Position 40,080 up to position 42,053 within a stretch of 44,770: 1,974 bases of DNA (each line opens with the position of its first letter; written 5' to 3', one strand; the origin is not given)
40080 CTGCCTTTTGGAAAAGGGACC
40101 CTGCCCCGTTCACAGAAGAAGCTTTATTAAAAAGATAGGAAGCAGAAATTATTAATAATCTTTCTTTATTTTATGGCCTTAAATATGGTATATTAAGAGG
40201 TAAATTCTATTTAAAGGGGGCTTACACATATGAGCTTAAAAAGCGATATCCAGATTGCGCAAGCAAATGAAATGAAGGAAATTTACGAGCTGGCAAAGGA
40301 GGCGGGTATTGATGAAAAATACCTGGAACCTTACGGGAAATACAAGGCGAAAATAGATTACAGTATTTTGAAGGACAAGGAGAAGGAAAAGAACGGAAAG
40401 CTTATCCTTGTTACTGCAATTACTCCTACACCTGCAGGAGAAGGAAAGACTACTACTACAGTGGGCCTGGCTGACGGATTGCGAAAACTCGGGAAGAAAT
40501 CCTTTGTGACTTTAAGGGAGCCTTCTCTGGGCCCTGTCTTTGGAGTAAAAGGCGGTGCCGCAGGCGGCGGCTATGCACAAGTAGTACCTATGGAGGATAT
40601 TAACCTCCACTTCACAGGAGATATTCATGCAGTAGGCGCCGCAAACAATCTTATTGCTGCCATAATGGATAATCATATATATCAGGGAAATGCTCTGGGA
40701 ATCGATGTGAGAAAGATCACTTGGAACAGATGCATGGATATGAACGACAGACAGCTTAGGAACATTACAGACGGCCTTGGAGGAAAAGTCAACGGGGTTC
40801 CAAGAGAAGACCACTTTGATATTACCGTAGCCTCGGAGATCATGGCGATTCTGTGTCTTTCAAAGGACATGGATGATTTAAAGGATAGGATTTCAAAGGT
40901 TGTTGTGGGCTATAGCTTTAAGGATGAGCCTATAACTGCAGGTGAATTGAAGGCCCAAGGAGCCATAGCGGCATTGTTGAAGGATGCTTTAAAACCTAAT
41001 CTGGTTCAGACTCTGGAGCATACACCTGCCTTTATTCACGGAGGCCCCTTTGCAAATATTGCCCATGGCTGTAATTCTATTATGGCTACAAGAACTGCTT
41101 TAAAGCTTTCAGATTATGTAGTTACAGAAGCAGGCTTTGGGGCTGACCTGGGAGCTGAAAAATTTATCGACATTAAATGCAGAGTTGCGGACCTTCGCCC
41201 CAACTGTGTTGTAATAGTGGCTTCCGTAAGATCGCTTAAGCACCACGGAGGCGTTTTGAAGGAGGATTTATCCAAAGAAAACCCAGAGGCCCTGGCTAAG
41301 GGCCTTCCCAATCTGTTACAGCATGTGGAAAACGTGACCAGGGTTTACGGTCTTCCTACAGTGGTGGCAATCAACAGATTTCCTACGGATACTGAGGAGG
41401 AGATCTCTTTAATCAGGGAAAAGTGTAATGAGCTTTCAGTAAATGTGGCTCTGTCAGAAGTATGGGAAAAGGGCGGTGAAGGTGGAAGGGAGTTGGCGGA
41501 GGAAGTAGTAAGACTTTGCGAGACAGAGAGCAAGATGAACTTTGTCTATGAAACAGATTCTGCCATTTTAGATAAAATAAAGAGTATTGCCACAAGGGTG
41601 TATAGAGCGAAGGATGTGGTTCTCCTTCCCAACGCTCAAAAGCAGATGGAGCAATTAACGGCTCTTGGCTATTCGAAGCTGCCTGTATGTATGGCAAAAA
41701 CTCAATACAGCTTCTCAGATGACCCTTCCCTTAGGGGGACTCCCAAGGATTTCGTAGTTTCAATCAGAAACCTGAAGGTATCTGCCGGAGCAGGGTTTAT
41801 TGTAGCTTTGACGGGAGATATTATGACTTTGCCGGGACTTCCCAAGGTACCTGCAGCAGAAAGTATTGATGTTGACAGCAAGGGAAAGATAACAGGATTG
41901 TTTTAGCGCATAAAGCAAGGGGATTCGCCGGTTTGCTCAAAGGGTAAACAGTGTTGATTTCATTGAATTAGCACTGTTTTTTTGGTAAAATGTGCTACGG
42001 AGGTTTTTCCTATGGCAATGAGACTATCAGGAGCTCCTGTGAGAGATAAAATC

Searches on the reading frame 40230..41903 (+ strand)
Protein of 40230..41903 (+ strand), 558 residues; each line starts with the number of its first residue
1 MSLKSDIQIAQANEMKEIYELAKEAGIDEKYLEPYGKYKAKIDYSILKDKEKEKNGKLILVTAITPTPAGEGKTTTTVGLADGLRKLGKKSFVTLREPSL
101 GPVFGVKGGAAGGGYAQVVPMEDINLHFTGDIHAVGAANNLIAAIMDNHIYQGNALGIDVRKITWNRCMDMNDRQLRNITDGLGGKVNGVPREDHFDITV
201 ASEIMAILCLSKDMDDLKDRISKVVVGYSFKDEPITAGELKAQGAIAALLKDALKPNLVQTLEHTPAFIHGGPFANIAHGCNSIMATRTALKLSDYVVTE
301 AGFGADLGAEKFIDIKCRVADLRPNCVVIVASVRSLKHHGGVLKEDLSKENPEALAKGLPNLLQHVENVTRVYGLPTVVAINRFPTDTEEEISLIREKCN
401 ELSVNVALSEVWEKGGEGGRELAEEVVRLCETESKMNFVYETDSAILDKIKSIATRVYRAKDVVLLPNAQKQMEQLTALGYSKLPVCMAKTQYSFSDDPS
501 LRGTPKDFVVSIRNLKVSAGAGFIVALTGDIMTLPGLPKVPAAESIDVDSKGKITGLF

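Call 64: search_protein_families(library=ncbifam, proteins=[window:40230-41903:+], max_evalue=1e-8)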
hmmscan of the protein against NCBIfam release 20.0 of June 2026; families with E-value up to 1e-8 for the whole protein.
window:40230-41903:+ (558 aa): 3 families
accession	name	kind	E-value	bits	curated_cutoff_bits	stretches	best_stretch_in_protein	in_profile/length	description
NF010030.0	PRK13505.1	equivalog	7.1e-279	925.9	652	1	3-558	2-557/557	formate--tetrahydrofolate ligase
NF010031.0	PRK13506.1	equivalog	2e-212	706.6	800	1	4-557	2-577/578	formate--tetrahydrofolate ligase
NF010032.0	PRK13507.1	equivalog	6.3e-172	572.7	938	1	5-558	9-587/587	formate--tetrahydrofolate ligase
